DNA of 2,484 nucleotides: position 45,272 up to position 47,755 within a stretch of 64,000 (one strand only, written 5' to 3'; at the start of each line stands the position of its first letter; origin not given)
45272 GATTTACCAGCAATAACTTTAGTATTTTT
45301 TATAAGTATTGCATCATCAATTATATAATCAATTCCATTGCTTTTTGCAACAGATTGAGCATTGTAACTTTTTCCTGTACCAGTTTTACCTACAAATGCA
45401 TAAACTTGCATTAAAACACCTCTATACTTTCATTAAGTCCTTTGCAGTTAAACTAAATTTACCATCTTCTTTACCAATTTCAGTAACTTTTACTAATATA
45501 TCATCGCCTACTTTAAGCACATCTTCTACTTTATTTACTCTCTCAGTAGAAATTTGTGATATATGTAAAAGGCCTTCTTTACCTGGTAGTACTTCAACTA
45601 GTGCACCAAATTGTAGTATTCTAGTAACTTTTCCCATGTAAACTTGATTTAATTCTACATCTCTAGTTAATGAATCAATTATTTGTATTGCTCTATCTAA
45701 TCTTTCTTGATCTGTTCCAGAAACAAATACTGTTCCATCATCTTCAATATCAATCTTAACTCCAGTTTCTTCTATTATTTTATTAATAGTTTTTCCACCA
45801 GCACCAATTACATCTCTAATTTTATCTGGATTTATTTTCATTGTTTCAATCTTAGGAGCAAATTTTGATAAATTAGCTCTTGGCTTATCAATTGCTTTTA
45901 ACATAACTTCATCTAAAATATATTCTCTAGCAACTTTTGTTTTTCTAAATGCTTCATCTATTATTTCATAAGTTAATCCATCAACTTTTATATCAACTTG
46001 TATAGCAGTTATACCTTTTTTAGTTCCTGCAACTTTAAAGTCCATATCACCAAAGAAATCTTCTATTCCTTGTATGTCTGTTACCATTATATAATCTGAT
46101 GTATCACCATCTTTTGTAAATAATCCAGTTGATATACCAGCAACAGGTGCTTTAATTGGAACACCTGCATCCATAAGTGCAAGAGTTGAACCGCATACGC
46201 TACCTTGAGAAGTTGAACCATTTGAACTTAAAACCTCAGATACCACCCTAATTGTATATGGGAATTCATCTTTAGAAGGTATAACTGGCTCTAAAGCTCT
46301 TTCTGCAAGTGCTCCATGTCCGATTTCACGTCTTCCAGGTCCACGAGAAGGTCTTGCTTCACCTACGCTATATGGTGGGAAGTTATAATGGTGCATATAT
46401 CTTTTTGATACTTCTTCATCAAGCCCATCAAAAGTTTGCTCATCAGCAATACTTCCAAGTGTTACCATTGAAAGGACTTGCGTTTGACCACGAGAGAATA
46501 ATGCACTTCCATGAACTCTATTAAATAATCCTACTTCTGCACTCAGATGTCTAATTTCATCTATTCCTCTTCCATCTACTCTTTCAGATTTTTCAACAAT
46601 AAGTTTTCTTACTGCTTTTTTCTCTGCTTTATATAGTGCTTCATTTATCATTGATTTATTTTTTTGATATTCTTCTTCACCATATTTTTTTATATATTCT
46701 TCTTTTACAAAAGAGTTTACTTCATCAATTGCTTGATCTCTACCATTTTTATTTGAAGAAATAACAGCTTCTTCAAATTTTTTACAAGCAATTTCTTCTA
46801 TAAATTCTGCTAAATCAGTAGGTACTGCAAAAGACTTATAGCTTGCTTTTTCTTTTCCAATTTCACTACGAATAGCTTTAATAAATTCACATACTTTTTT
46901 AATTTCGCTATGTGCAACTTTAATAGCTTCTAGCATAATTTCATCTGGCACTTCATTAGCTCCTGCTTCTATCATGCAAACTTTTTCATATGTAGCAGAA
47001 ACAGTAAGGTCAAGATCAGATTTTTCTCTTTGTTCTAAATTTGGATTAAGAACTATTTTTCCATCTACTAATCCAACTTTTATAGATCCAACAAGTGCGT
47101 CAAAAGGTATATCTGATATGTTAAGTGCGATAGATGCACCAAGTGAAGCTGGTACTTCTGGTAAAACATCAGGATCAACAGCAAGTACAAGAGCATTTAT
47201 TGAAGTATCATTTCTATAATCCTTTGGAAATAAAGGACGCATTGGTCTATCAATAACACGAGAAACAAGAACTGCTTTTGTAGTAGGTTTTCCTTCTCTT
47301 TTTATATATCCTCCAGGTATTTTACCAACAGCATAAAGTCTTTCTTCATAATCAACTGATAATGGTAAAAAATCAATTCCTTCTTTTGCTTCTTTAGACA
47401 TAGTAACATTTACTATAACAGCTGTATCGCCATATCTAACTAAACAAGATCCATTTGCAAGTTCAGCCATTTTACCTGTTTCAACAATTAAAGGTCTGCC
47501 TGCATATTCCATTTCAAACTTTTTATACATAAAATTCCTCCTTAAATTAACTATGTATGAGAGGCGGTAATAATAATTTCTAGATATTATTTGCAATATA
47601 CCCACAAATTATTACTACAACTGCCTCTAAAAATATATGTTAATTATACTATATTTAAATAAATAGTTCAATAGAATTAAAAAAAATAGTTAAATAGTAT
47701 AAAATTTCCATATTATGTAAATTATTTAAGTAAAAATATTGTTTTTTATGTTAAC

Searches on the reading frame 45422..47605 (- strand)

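Call 27: search_protein_families(library=pfam, proteins=[window:45422-47605:-], max_evalue=0.00001)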
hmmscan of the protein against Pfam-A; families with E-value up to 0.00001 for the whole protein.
window:45422-47605:- (727 aa): 5 families
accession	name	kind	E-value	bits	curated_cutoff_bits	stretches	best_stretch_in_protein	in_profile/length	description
PF01138.27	RNase_PH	-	1.7e-58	197.1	25.5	2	350-483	1-130/130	3' exoribonuclease family, domain 1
PF03725.20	RNase_PH_C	-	2.3e-18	66.3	20.8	1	171-233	2-66/67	3' exoribonuclease family, domain 2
PF00575.29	S1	-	1.3e-16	61.1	22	1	651-721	3-73/74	S1 RNA binding domain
PF00013.35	KH_1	-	7.4e-14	51.7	21.5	1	587-644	2-65/66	KH domain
PF03726.19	PNPase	-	2.8e-12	47.3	24.6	1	265-346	2-80/81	Polyribonucleotide nucleotidyltransferase, RNA binding domain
